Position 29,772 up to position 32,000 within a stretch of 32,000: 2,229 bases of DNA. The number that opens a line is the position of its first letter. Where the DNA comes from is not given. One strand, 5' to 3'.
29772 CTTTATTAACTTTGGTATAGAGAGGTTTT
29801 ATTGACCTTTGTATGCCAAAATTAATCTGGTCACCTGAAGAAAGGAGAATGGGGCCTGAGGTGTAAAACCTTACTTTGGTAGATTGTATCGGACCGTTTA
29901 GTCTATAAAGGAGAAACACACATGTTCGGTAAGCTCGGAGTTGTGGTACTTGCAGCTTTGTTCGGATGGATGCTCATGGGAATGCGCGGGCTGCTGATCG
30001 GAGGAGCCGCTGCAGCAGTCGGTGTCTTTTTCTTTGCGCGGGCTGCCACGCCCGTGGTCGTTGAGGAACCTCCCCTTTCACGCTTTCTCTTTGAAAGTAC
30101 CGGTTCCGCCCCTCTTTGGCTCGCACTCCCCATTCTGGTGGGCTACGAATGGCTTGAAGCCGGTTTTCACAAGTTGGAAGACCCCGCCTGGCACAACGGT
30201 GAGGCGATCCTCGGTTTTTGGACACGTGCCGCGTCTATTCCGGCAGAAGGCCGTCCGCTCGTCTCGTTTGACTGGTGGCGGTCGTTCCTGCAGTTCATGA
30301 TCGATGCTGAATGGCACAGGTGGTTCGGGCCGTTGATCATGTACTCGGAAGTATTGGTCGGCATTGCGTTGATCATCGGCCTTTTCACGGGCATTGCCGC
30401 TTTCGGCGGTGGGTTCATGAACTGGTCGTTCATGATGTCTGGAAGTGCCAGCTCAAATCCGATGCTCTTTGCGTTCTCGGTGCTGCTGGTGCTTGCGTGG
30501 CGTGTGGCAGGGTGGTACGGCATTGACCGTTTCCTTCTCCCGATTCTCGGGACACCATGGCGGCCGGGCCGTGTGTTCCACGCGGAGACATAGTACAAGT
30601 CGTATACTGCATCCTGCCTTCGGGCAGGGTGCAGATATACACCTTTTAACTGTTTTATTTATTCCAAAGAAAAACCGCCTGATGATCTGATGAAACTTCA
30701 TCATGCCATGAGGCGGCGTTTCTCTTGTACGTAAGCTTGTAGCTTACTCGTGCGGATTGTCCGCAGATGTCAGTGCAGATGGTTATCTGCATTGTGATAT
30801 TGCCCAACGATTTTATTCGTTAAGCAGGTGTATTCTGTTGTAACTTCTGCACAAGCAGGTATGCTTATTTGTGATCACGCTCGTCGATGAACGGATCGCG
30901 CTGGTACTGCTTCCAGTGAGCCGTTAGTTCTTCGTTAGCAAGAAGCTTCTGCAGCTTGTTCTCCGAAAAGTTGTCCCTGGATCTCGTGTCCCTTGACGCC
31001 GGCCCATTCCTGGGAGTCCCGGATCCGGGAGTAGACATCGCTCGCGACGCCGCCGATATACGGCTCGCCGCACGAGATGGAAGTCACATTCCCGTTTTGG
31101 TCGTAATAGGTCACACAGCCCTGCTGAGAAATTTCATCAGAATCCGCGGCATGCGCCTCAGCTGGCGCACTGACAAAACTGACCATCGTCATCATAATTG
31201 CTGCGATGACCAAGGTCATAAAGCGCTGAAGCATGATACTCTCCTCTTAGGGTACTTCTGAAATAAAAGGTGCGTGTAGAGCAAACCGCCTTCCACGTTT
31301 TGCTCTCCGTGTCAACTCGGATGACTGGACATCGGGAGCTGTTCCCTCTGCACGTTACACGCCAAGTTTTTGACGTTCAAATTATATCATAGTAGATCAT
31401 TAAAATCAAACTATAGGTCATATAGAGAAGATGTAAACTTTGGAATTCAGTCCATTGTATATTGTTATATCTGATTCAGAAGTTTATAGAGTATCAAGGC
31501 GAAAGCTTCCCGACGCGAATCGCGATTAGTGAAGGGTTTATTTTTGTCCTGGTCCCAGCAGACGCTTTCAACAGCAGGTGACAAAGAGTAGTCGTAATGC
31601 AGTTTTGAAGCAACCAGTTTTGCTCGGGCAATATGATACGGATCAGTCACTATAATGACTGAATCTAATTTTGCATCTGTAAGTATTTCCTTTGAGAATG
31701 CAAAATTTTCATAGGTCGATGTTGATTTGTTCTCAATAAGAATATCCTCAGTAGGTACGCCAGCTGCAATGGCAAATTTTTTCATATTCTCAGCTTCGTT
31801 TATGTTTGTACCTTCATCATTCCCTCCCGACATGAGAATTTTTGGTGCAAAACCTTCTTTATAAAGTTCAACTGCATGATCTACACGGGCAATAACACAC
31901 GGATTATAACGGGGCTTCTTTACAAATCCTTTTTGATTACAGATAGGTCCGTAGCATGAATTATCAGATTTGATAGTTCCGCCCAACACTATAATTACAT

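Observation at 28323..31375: Two high-GC islands whose genes use Shine-Dalgarno sites, embedded in a low-GC, leaderless-style genome: likely horizontally acquired envelope genes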

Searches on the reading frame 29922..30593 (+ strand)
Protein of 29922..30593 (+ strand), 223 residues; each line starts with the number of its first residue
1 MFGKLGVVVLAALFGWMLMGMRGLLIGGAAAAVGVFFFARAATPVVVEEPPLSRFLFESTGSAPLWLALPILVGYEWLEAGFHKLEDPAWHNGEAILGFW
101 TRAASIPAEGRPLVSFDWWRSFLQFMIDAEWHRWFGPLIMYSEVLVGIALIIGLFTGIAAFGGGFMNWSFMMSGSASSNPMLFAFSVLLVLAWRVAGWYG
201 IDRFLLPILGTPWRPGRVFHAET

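Call 6: search_protein_families(library=pfam, proteins=[window:29922-30593:+], max_evalue=0.01)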
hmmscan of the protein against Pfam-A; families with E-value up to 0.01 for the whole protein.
window:29922-30593:+ (223 aa): 2 families
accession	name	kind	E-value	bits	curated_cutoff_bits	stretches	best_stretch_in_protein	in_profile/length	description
PF04173.18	DoxD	-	0.0014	19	22.7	1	120-206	51-145/167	TQO small subunit DoxD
PF07681.17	DoxX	-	0.0048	17.9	23.6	1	121-166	28-75/85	DoxX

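Call 7: find_encoding_contigs(protein=window:29922-30593:+, flank=10000, max_places=10)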
Protein window:29922-30593:+ (223 aa): no gene with exactly this product is on record in the collection.

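Call 9: find_homologous_proteins(query=window:29922-30590:+)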
Query window:29922-30590:+ (223 aa): 1768 proteins with E <= 0.001 among 4555 candidates; the best 120 are listed.
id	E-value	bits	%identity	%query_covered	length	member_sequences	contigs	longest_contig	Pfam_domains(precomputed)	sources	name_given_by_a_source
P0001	6.4e-143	493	100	100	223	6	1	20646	-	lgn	-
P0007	5.1e-118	411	81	100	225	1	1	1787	PF07681.18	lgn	-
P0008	4.2e-104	365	72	100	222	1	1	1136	PF07681.18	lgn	-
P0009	1.3e-89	318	65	99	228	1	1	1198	PF07681.18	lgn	-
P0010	1.6e-68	249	59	80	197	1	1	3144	-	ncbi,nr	ncbi:MAG: DoxX family protein [Kiloniellales bacterium]|nr:DoxX family protein [Kiloniellales bacter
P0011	4.2e-68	248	59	80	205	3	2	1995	PF07681.18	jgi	jgi:thiosulfate dehydrogenase [quinone] large subunit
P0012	1.1e-67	246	59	83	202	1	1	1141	-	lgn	-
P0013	8.5e-67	243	57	80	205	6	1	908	PF07681.18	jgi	jgi:thiosulfate dehydrogenase [quinone] large subunit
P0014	2.1e-66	242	60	78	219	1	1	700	PF07681.18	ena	-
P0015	2.8e-66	242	61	76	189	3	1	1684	-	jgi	jgi:thiosulfate dehydrogenase (quinone) large subunit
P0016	3.1e-66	241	63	76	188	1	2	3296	PF07681.18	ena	-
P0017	3.8e-66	241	58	79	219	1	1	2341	PF07681.18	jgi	jgi:thiosulfate dehydrogenase [quinone] large subunit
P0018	4.4e-66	241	57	78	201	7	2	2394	PF07681.18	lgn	-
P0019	4.8e-66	241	62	76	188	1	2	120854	PF07681.18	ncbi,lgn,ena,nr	ncbi:MAG: DoxX family membrane protein [Chloroflexi bacterium]|nr:DoxX family membrane protein [Chlo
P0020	5.6e-66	241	58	81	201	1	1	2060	PF07681.18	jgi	jgi:thiosulfate dehydrogenase [quinone] large subunit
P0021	8.1e-66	240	55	80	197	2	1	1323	PF07681.18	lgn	-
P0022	1.4e-65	239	62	79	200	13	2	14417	PF07681.18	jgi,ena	-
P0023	1.6e-65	239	58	78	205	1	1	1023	PF07681.18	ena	-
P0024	1.8e-65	239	58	78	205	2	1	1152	PF07681.18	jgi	jgi:thiosulfate dehydrogenase [quinone] large subunit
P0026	2.8e-65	238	59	80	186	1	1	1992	PF07681.18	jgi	jgi:thiosulfate dehydrogenase [quinone] large subunit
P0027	3.3e-65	238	59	81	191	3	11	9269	PF07681.18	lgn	-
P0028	4.9e-65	238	60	78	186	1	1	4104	PF07681.18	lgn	-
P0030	1.2e-64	236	59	80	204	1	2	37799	PF07681.18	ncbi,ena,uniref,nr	ncbi:MAG: hypothetical protein AVDCRST_MAG77-4079 [uncultured Chloroflexi bacterium]|uniref:DoxX fam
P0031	1.3e-64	236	59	78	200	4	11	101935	PF07681.18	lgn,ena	-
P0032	2.1e-64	235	62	76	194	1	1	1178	PF07681.18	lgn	-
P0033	2.2e-64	235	59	75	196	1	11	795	PF07681.18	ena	-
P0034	3.9e-64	235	58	82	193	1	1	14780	PF07681.18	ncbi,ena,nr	ncbi:MAG TPA: DoxX family protein [Anaerolineaceae bacterium]|nr:DoxX family protein [Anaerolineacea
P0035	4.2e-64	234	58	76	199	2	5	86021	PF07681.18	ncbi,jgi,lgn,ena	jgi:thiosulfate dehydrogenase [quinone] large subunit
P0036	4.6e-64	234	61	76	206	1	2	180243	PF07681.18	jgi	jgi:thiosulfate dehydrogenase (quinone) large subunit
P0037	5.6e-64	234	56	80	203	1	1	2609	PF07681.18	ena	-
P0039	9.3e-64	233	55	83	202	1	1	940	PF07681.18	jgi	jgi:thiosulfate dehydrogenase (quinone) large subunit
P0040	9.5e-64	233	58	78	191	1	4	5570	PF07681.18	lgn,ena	-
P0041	1.4e-63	233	60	75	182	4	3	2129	PF07681.18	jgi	jgi:thiosulfate dehydrogenase [quinone] large subunit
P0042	1.9e-63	232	60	78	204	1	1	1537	PF07681.18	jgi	jgi:thiosulfate dehydrogenase [quinone] large subunit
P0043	2.4e-63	232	59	80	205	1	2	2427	PF07681.18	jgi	jgi:thiosulfate dehydrogenase (quinone) large subunit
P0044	2.7e-63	232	59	78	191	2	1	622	PF07681.18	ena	-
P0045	2.7e-63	232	58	78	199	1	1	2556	PF07681.18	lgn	-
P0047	3.7e-63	231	58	78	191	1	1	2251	PF07681.18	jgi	-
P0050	6.7e-63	231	62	75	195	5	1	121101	PF07681.18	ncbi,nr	ncbi:MAG: DoxX family membrane protein [Anaerolineales bacterium]|nr:DoxX family membrane protein [A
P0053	9.2e-63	230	58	79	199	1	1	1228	PF07681.18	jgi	jgi:thiosulfate dehydrogenase (quinone) large subunit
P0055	1.2e-62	230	60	75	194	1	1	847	PF07681.18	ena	-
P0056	1.3e-62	230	57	79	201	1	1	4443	PF07681.18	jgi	-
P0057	1.8e-62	229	58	76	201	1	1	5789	PF07681.18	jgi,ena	-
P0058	1.8e-62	229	58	76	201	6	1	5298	PF07681.18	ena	-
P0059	1.9e-62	229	54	79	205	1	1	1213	PF07681.18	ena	-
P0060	2.3e-62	229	58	78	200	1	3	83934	PF07681.18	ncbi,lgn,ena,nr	ncbi:MAG: DoxX family membrane protein [Chloroflexi bacterium]|nr:DoxX family membrane protein [Chlo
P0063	2.8e-62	228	55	81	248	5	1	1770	PF07681.18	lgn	-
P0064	3.4e-62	228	53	78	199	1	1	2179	PF07681.18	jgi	jgi:thiosulfate dehydrogenase [quinone] large subunit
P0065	4.0e-62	228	57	80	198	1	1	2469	PF07681.18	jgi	jgi:thiosulfate dehydrogenase [quinone] large subunit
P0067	4.6e-62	228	55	83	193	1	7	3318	PF04173.19,PF07681.18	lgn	-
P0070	6.2e-62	227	54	82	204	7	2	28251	PF07681.18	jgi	jgi:thiosulfate dehydrogenase (quinone) large subunit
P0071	6.5e-62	227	53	80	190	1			PF07681.18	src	-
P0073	8.7e-62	227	57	75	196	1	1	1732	PF07681.18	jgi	jgi:thiosulfate dehydrogenase [quinone] large subunit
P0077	1.2e-61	226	56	76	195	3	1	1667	PF07681.18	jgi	jgi:thiosulfate dehydrogenase [quinone] large subunit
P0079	1.3e-61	226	54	76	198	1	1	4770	PF04173.19,PF07681.18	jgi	jgi:thiosulfate dehydrogenase [quinone] large subunit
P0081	1.8e-61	226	57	78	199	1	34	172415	PF07681.18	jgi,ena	jgi:thiosulfate dehydrogenase [quinone] large subunit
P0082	2.1e-61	226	55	80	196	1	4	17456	PF07681.18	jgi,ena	-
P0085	2.5e-61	225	59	76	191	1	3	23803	PF07681.18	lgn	-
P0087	2.6e-61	225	55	80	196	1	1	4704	PF07681.18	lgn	-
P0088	2.6e-61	225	58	75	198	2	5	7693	PF07681.18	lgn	-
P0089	2.8e-61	225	55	80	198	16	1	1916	PF07681.18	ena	-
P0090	3.2e-61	225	55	83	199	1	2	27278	PF07681.18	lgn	-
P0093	3.5e-61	225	57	75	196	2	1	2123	PF07681.18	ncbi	-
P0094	3.6e-61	225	56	79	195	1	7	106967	PF07681.18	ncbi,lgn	-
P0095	3.6e-61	225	54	78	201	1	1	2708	PF07681.18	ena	-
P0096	4.1e-61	225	57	76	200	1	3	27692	PF07681.18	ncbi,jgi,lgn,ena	ncbi:MAG: DoxX family protein [Candidatus Promineifilaceae bacterium]|jgi:thiosulfate dehydrogenase 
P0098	5.0e-61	224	57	76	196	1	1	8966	PF07681.18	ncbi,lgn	-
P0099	5.0e-61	224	53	80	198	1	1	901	PF07681.18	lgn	-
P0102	5.4e-61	224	57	80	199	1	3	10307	PF07681.18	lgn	-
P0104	6.8e-61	224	57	75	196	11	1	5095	PF07681.18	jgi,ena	jgi:thiosulfate dehydrogenase [quinone] large subunit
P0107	8.0e-61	224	55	78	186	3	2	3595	PF04173.19,PF07681.18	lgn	-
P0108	8.6e-61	224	55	80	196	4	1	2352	PF07681.18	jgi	jgi:thiosulfate dehydrogenase [quinone] large subunit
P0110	1.1e-60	223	55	80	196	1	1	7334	PF07681.18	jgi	-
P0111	1.1e-60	223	57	76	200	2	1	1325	PF04173.19,PF07681.18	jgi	jgi:thiosulfate dehydrogenase [quinone] large subunit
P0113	1.2e-60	223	56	77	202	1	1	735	PF07681.18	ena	-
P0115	1.3e-60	223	55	78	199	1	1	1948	PF07681.18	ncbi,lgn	-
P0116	1.4e-60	223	57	79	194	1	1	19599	PF07681.18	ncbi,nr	ncbi:MAG TPA: DoxX family protein [Anaerolineales bacterium]|nr:DoxX family protein [Anaerolineales 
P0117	1.4e-60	223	56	77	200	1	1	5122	PF07681.18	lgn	-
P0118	1.6e-60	223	54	80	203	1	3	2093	PF04173.19,PF07681.18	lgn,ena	-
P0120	1.7e-60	223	55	77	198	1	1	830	PF07681.18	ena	-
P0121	1.8e-60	223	53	81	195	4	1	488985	PF07681.18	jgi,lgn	-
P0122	1.9e-60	223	56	76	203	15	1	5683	PF07681.18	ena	-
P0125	2.1e-60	222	54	76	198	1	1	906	PF07681.18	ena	-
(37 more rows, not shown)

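Call 43: search_protein_families(library=ncbifam, proteins=[window:29922-30590:+], max_evalue=1)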
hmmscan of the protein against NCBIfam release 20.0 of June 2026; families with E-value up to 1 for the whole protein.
window:29922-30590:+ (223 aa): 3 families
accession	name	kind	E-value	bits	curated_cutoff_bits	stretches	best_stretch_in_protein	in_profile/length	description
NF041179.1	TQO_large_DoxD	equivalog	0.00076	19.5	300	1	128-205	75-159/181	thiosulfate:quinone oxidoreductase large subunit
TIGR03053.1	PS_I_psaM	equivalog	0.045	13.3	22.85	1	143-161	3-21/29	photosystem I reaction center subunit XII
TIGR01495.1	ETRAMP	paralog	0.14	12.2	32.75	1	138-161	51-74/85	ETRAMP family protein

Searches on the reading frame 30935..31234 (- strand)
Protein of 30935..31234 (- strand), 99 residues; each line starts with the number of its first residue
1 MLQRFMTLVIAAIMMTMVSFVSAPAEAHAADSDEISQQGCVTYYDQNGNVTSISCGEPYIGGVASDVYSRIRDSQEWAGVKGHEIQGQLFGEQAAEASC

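Call 6: search_protein_families(library=pfam, proteins=[window:30935-31234:-], max_evalue=0.01)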
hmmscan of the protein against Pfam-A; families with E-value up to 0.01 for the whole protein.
window:30935-31234:- (99 aa): 0 families

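Call 21: find_homologous_proteins(query=window:30935-31231:-)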
Query window:30935-31231:- (98 aa): 2 proteins with E <= 0.001 among 3 candidates.
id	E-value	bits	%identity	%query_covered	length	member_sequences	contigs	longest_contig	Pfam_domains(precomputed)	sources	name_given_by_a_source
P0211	4.4e-58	211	100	100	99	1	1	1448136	-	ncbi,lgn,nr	ncbi:hypothetical protein IPM65_06030 [Candidatus Roizmanbacteria bacterium]|nr:MAG: hypothetical pr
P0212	4.0e-36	141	68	97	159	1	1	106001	-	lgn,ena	-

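Call 22: find_encoding_contigs(protein=P0212, flank=8000, max_places=2)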
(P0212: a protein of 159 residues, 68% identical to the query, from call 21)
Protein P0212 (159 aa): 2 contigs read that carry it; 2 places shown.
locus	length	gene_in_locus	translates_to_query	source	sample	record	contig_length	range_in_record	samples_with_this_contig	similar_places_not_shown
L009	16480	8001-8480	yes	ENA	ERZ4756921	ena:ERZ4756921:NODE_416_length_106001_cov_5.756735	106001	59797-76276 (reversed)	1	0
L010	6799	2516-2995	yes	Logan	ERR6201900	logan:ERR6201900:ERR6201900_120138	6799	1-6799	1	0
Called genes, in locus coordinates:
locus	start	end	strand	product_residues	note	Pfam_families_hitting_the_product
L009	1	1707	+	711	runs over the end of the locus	PF01751:Toprim, PF01131:Topoisom_bac, PF01396:Zn_ribbon_Top1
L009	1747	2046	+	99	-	-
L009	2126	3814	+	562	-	PF01656:CbiA (faint), PF06418:CTP_synth_N, PF00117:GATase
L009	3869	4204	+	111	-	PF01245:Ribosomal_L19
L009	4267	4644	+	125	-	PF02021:UPF0102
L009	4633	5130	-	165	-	PF02661:Fic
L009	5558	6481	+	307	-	-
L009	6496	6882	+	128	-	-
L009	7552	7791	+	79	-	-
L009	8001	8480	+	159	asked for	-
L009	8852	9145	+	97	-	-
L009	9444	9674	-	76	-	-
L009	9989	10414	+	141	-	-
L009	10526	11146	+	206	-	-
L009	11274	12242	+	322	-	PF00657:Lipase_GDSL, PF13472:Lipase_GDSL_2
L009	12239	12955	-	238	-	-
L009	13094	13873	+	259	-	-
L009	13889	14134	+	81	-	PF00093:VWC (weak), PF23334:VWC2L_2nd (weak), PF23244:VWF (weak), PF05375:Pacifastin_I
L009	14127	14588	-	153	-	PF03449:GreA_GreB_N, PF01272:GreA_GreB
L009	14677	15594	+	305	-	PF01297:ZnuA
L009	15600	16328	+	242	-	PF00005:ABC_tran, PF02463:SMC_N (faint), PF13175:AAA_15 (faint), PF13476:AAA_23 (weak), PF13555:AAA_29 (weak), PF13304:AAA_21 (weak)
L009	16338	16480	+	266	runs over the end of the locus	PF00950:ABC-3, PF01032:FecCD (weak)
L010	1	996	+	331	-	?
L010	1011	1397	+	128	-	-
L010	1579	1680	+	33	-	-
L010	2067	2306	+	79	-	-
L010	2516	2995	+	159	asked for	-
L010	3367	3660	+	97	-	-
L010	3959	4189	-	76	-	-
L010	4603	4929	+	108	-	-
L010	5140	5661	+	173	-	-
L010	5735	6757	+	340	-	PF00657:Lipase_GDSL, PF13472:Lipase_GDSL_2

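Call 23: find_encoding_contigs(protein=P0211, flank=10000, max_places=2)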
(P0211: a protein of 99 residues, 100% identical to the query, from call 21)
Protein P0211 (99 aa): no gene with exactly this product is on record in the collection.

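Call 43: search_protein_families(library=ncbifam, proteins=[window:30938-31234:-, P0212, L009:8852-9142:+, L009:9447-9674:-], max_evalue=1)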
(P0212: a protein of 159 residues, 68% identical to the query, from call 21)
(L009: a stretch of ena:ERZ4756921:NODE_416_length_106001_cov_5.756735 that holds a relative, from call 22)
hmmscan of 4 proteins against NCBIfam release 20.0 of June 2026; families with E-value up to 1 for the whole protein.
window:30938-31234:- (99 aa): 3 families
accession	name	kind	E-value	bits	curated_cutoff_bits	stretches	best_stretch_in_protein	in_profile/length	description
NF038130.1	PEP_NF038130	equivalog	0.02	14.5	60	1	8-54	3-49/283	NF038130 family PEP-CTERM protein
NF047859.1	StressCuResBhsA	equivalog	0.09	13.4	90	1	7-47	5-44/85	multiple stress resistance protein BhsA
NF041742.1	WGxxGxxG_fam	subfamily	0.21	12.2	35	1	1-42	1-41/69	WGxxGxxG family protein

P0212 (159 aa): 2 families
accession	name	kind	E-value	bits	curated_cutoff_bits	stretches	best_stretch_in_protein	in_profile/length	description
NF041659.1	Papain_Inhib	equivalog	0.026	14.5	150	1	8-59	11-55/130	cysteine/serine endopeptidase inhibitor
NF002917.0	PRK03537.1-3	equivalog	0.19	10.8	264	1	7-53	7-53/267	molybdate ABC transporter substrate-binding protein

L009:8852-9142:+ (97 aa): 0 families

L009:9447-9674:- (76 aa): 1 family
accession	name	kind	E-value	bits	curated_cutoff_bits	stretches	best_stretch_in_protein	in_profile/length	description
NF058613.1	OMPAssmBamADein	equivalog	0.0055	14.7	1050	1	7-62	206-261/857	outer membrane protein assembly factor BamA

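Call 76: search_dna_similar(query=P0212, collection=phages, mode=protein, max_evalue=0.01, max_rows=5)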
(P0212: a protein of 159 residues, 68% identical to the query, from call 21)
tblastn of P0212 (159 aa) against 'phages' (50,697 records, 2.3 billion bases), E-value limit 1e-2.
No match.

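Call 77: search_dna_similar(query=P0212, collection=plasmids, mode=protein, max_evalue=0.01, max_rows=5)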
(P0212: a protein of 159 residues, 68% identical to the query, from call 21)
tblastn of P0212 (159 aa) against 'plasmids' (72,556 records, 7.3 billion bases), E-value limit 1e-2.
No match.

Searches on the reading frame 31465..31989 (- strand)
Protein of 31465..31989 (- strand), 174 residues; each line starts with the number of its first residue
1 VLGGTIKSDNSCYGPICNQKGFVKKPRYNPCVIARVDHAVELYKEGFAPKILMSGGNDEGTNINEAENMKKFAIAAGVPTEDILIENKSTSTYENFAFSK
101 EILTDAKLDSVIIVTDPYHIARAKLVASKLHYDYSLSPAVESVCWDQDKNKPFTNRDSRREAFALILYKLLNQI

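Call 6: search_protein_families(library=pfam, proteins=[window:31465-31989:-], max_evalue=0.01)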
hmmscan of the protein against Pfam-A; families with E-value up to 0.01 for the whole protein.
window:31465-31989:- (174 aa): 1 family
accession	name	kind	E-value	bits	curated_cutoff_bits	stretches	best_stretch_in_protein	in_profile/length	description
PF02698.23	DUF218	-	5.8e-29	101.1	27.6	1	33-136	14-105/133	DUF218 domain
